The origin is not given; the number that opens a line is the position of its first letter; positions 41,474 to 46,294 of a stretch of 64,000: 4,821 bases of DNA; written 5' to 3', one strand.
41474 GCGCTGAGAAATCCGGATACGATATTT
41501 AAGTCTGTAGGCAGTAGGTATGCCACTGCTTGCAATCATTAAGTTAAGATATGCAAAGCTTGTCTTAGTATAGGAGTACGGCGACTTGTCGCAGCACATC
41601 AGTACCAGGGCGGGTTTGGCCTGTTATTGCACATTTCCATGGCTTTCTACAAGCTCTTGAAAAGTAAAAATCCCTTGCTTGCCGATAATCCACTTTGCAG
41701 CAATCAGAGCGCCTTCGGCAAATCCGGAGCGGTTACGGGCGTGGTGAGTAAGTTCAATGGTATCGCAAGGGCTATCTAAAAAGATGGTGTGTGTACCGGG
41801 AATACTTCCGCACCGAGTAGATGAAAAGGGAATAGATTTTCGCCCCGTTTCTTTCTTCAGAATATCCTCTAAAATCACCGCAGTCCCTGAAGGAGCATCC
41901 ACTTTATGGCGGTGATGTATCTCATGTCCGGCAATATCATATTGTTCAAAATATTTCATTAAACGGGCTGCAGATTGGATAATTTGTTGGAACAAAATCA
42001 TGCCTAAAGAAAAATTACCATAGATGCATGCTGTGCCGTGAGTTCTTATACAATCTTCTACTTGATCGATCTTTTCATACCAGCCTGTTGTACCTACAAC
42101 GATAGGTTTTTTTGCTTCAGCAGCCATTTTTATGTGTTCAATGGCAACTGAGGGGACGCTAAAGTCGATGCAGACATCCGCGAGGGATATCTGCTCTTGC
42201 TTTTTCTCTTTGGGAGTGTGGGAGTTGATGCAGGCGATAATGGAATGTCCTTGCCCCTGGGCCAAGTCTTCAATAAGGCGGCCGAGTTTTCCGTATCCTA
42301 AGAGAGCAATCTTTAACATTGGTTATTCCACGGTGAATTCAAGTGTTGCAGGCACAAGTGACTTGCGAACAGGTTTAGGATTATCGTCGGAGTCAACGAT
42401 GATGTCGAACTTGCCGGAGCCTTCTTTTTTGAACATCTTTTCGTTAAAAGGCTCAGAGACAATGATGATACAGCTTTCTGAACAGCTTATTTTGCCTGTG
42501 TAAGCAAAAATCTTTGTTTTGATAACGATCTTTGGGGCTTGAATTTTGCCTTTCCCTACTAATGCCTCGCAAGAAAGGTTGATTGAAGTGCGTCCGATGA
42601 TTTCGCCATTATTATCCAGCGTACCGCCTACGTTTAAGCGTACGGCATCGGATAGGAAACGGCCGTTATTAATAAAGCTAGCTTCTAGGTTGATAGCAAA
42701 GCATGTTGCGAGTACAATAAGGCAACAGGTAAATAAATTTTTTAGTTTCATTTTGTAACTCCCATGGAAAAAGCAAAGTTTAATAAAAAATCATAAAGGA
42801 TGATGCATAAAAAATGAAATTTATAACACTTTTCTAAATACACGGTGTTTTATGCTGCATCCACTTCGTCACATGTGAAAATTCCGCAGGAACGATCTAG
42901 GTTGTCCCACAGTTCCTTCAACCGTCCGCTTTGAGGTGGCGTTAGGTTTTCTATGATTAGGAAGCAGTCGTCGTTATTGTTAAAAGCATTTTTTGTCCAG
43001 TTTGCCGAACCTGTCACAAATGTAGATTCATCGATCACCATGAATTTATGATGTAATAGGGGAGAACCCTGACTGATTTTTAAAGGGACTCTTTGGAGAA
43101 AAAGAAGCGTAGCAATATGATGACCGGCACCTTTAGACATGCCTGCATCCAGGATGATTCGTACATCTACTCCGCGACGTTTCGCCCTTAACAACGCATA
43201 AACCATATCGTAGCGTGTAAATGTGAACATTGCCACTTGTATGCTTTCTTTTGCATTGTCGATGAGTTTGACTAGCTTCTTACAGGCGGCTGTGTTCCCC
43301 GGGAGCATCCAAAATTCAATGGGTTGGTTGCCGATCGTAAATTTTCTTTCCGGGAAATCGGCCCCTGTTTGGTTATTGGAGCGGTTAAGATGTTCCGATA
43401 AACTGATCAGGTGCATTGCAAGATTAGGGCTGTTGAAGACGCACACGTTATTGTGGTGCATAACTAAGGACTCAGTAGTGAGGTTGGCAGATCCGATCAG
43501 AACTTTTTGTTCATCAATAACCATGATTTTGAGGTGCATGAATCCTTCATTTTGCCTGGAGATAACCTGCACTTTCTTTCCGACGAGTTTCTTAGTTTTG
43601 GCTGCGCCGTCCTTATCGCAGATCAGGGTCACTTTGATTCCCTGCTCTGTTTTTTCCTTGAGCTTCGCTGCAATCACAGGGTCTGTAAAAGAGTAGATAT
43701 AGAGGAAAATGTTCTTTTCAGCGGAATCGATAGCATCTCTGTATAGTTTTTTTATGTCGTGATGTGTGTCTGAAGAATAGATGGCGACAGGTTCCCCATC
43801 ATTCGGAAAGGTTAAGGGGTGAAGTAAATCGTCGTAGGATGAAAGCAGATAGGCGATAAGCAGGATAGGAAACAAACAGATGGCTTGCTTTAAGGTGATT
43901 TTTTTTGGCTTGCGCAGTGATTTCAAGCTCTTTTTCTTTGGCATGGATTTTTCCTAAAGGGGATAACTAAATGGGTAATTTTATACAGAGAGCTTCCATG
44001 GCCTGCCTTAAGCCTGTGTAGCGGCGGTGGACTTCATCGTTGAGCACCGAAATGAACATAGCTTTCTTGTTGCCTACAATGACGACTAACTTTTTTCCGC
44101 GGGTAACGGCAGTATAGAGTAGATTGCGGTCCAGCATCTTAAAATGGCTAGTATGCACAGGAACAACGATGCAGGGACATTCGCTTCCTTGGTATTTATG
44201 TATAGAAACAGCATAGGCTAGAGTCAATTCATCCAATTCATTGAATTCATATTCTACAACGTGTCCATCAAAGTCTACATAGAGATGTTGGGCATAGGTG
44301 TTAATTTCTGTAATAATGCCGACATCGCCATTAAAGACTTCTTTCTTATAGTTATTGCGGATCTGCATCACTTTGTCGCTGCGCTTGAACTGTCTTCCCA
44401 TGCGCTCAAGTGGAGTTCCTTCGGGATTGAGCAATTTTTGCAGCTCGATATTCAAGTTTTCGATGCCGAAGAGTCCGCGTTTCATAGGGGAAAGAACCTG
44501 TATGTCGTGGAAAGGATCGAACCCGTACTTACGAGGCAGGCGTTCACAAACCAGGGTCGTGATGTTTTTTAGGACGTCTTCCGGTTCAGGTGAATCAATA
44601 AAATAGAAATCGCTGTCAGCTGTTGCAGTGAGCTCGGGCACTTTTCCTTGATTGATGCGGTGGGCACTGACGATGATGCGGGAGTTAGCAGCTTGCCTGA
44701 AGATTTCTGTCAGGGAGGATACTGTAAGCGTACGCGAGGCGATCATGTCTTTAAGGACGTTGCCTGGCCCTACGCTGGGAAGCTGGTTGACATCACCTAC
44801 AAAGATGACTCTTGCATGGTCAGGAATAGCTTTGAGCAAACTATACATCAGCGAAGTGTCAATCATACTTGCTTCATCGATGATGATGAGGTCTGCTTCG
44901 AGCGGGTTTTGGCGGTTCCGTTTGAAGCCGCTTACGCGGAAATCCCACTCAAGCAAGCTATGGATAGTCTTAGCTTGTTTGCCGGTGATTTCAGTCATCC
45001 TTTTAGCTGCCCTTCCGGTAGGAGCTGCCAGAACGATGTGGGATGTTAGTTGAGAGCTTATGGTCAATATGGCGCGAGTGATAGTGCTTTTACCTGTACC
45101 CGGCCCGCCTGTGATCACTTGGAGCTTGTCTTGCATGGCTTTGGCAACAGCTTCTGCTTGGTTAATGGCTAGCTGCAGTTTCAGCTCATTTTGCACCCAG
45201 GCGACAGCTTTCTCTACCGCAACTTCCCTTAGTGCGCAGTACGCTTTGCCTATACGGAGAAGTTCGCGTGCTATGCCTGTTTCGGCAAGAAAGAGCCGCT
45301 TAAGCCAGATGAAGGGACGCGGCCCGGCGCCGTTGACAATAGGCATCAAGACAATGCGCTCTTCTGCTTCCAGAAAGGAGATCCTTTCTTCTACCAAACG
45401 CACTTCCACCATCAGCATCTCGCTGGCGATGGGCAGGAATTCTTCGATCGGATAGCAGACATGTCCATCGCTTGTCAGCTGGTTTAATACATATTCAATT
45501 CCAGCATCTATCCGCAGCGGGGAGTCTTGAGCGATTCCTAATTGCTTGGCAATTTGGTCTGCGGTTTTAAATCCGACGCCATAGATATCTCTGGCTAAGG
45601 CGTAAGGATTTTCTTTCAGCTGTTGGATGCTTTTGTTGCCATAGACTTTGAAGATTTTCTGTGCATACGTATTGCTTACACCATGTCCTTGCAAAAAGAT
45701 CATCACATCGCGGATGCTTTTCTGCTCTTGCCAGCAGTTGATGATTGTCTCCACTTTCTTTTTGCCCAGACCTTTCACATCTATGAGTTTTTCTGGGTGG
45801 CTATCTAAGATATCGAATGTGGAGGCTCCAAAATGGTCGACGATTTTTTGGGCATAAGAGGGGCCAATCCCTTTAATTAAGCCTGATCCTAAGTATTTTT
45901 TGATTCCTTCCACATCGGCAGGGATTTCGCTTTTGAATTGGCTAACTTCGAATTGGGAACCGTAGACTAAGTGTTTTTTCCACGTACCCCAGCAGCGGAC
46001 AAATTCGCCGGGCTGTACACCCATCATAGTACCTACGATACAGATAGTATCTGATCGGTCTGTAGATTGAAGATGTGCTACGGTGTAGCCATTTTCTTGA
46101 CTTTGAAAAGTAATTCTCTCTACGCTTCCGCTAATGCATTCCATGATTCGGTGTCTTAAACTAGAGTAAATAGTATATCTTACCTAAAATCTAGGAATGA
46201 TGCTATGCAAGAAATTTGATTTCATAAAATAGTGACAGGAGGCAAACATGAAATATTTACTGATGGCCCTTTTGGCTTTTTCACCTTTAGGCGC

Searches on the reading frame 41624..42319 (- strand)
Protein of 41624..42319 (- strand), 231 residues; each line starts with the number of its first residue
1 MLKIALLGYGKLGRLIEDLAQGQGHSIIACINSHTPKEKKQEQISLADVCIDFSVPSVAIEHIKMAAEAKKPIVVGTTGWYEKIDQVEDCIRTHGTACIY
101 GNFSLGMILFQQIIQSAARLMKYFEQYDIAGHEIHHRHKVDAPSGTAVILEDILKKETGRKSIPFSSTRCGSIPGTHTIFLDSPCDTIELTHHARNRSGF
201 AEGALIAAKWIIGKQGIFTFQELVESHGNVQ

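Call 88: search_protein_families(library=pfam, proteins=[window:41624-42319:-], max_evalue=0.00001)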
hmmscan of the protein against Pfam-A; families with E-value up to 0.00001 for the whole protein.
window:41624-42319:- (231 aa): 2 families
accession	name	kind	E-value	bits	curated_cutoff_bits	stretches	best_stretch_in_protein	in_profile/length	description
PF05173.19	DapB_C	-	8.1e-33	113.5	27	1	106-223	1-120/121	Dihydrodipicolinate reductase, C-terminus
PF01113.26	DapB_N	-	4.2e-14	53.1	25.6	1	3-93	2-115/124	Dihydrodipicolinate reductase, N-terminus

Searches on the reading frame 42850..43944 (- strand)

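Call 88: search_protein_families(library=pfam, proteins=[window:42850-43944:-], max_evalue=0.00001)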
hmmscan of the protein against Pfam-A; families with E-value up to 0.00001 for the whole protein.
window:42850-43944:- (364 aa): 5 families
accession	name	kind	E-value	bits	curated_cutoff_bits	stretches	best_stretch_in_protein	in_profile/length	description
PF13091.12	PLDc_2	-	1.1e-51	174.6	27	2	224-333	1-117/132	PLD-like domain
PF00614.28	PLDc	-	6.2e-14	51.7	21.9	0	134-157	3-26/28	Phospholipase D Active site motif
PF07894.18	SACK1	-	5.1e-13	49.6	21.4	0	197-269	100-176/274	Scaffolding anchor of CK1 domain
PF11495.14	Regulator_TrmB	-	1.4e-08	34.7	22.2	0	59-156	6-100/233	Archaeal transcriptional regulator TrmB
PF13090.12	PP_kinase_C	-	3.4e-06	27.1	25.8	0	63-189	15-145/172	Polyphosphate kinase C-terminal domain 2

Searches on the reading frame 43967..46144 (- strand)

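Call 88: search_protein_families(library=pfam, proteins=[window:43967-46144:-], max_evalue=0.00001)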
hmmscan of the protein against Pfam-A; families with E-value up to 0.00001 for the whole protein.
window:43967-46144:- (725 aa): 11 families
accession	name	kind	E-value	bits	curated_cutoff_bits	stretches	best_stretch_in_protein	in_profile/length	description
PF13245.12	AAA_19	-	2.9e-46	157.4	25.1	1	329-460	1-134/134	AAA domain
PF13604.12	AAA_30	-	2.2e-43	148.7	27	1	325-511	2-183/191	AAA domain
PF14490.11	HHH_RecD2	-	1.1e-42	144.2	27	1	140-230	1-92/92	ATP-dependent RecD2 DNA helicase HHH domain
PF23139.1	OB_YrrC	-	3.4e-24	85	27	1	1-75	1-76/76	ATP-dependent DNA helicase YrrC, OB-fold domain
PF18335.7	SH3_13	-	1.2e-21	76.7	41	1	564-625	1-65/65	ATP-dependent RecD-like DNA helicase SH3 domain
PF13538.12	UvrD_C_2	-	8.2e-18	64.5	27.4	1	642-690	1-52/52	UvrD-like helicase C-terminal domain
PF14520.12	HHH_5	-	1.7e-13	51.2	27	1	90-139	7-56/57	Helix-hairpin-helix domain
PF01443.25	Viral_helicase1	-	4.6e-10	40.1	21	1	343-470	2-114/228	Viral superfamily 1 RNA helicase core domain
PF13086.12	AAA_11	-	1.2e-09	38.7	27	0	416-458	213-253/257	AAA domain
PF05127.21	NAT10_TcmA_helicase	-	1.2e-07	32.2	22.7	1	343-448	1-118/176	RNA cytidine acetyltransferase NAT10/TcmA, helicase domain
PF02562.22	PhoH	-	8.6e-07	29.1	27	0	327-395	7-77/205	PhoH-like protein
